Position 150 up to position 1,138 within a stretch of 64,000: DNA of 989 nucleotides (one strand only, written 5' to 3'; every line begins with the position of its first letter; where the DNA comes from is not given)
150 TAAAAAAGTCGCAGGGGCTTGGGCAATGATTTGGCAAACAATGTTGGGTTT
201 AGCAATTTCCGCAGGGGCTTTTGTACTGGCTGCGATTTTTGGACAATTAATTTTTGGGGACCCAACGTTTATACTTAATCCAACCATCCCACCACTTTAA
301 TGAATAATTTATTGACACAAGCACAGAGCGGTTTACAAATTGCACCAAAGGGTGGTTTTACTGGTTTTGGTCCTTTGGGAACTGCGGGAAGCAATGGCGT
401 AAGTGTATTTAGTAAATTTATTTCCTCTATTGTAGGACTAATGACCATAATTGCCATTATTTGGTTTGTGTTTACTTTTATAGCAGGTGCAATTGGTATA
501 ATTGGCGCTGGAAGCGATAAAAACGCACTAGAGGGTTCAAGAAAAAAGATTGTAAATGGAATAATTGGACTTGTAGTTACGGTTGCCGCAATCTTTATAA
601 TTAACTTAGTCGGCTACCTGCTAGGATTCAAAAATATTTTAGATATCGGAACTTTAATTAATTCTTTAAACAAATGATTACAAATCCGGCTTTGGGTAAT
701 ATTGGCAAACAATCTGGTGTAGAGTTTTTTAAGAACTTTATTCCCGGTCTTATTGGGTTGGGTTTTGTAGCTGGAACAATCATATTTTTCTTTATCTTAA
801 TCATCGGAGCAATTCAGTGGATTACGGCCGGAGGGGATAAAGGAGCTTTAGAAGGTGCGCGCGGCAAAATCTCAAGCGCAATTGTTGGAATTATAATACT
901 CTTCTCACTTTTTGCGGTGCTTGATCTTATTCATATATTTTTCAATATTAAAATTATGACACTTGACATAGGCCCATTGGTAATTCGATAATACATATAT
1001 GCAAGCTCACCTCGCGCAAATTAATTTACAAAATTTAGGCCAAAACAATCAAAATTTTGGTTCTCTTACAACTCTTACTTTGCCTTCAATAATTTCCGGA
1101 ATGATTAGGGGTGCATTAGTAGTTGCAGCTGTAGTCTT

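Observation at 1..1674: Five tandem, divergent pilin paralogs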

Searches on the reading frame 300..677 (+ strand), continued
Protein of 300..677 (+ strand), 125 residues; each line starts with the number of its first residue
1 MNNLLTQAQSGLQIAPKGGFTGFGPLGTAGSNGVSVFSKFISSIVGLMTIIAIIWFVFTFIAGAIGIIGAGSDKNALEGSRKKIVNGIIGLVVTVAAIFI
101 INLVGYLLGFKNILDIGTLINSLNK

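Call 70: search_protein_families(library=ncbifam, max_evalue=0.1, proteins=[L002:8376-8984:+, L002:8993-9334:+, L002:9342-9650:+, L002:9654-9998:+, window:300-674:+])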
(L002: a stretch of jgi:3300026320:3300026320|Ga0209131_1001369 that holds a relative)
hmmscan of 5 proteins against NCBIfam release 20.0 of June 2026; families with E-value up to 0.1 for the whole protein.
L002:8376-8984:+ (203 aa): 2 families
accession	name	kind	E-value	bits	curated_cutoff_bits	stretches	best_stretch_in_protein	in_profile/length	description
NF045849.1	ICE_MMCAP2_0565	equivalog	6.9e-05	22.5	40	1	111-177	9-75/80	Mbov_0395 family pilin-like conjugal transfer protein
NF045521.1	rhoda_near_glyco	subfamily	0.083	12.7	145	0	91-122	78-109/144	rhodanese homology domain-containing protein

L002:8993-9334:+ (114 aa): 1 family
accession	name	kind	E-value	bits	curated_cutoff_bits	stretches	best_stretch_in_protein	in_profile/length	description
NF045849.1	ICE_MMCAP2_0565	equivalog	1.1e-07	31.5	40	1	19-93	5-79/80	Mbov_0395 family pilin-like conjugal transfer protein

L002:9342-9650:+ (103 aa): 1 family
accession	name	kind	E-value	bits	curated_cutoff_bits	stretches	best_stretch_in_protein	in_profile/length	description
NF045849.1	ICE_MMCAP2_0565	equivalog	0.0031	17.2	40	1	28-90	11-74/80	Mbov_0395 family pilin-like conjugal transfer protein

L002:9654-9998:+ (115 aa): 0 families

window:300-674:+ (125 aa): 0 families

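Call 79: predict_structure(alignment_id=A6)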
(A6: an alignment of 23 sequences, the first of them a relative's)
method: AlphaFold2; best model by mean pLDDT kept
length: 115 residues; sequences in the alignment: 23
mean_pLDDT: 82.0   pTM: 0.59
mean pLDDT of the five models: 82.0, 80.5, 80.2, 79.4, 78.4
residues with pLDDT >= 90: 47; 70-90: 43; 50-70: 21; < 50: 4
segments of 3 or more residues with pLDDT < 50: none
pLDDT, mean of each block of 10 residues (from residue 1): 52 61 75 87 94 94 92 95 91 87 81 67
secondary structure, 60 per line:
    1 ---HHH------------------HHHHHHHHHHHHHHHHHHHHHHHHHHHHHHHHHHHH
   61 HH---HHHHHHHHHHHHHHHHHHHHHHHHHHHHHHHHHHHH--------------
elements in order: H25-62 H66-101

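Call 81: fold_search(model_id=the predicted structure, library=pdb)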
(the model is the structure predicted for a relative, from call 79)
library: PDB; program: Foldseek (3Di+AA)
matches with E <= 10: 12; with E <= 0.001: 0
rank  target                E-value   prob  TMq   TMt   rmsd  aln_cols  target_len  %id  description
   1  3teq_B                5.6e+00  0.21  0.42  0.47   4.7        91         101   14  Crystal structure of SOAR domain (released 2012-04-11)
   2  8dfu_0                6.2e+00  0.21  0.38  0.51   6.3        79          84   16  Cryo-EM structure of conjugation pili from Aeropyrum pernix (released 2023-03-22)
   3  9div_G                7.0e+00  0.25  0.54  0.49   3.9        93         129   17  The crystal structure of de novo designed ChuA binding protein C8 (released 2025-05-21)
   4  3teq_A                7.9e+00  0.15  0.42  0.47   4.7        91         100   14  Crystal structure of SOAR domain (released 2012-04-11)
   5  9div_H                8.4e+00  0.20  0.52  0.48   5.3        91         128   15  The crystal structure of de novo designed ChuA binding protein C8 (released 2025-05-21)
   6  6bvg_A                8.4e+00  0.11  0.37  0.12   6.0        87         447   22  Crystal structure of bcMalT T280C-E54C crosslinked by divalent mercury (released 2018-05-23)
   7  6v7u_B                8.9e+00  0.20  0.31  0.55   2.5        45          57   22  Structure of a phage-encoded quorum sensing anti-activator, Aqs1 (released 2020-12-16)
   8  6r1j_D                9.4e+00  0.10  0.39  0.21   5.2        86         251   21  Structure of the soluble AhlC triple head mutant of the tripartite alpha-pore forming toxin, AHL, from Aeromonas hydro (released 2019-07-10)
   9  7ajl_AAA              9.4e+00  0.08  0.30  0.15   5.9        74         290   16  Cyrstal structure of CYRI-B/Fam49B (released 2020-11-18)
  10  5l0w_A                9.4e+00  0.06  0.34  0.27   7.2        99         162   12  Structure of post-translational translocation Sec71/Sec72 complex (released 2017-03-22)
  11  3epv_A                1.0e+01  0.25  0.49  0.51   4.9        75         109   15  X-ray Structure of the Metal-sensor CnrX in both the Apo- and Copper-bound Forms (released 2008-11-25)
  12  2y3h_A                1.0e+01  0.16  0.42  0.44   3.5        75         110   16  E63Q mutant of Cupriavidus metallidurans CH34 CnrXs (released 2011-03-30)

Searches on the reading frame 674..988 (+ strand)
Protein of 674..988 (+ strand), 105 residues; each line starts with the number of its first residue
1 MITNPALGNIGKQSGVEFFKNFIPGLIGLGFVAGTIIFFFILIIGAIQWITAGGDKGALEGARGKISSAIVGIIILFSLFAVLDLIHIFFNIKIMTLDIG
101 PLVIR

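Call 8: search_protein_families(library=pfam, max_evalue=1, proteins=[window:674-988:+])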
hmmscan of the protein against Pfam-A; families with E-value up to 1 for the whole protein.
seq(105 aa): 3 families
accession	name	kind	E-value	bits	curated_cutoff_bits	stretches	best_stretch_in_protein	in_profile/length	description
PF18895.5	T4SS_pilin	-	0.012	16.2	26.6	1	32-78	19-63/71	Type IV secretion system pilin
PF10968.13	DUF2770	-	0.039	14.3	25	1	74-90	20-36/36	Protein of unknown function (DUF2770)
PF12420.13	DUF3671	-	0.77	9.6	34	1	17-94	149-208/223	Fam-L, Fam-M like protein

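Call 70: search_protein_families(library=ncbifam, max_evalue=0.1, proteins=[window:674-988:+])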
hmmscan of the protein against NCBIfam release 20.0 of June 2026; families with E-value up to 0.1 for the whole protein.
window:674-988:+ (105 aa): 2 families
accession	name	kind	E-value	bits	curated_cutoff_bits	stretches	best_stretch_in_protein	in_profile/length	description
NF038392.1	div_DrpB_YedR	equivalog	0.036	14.4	50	1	40-86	31-77/86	cell division protein DrpB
NF045771.1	MPN454_MG319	equivalog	0.05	13.9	60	1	3-47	84-125/133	MG319/MPN454 family protein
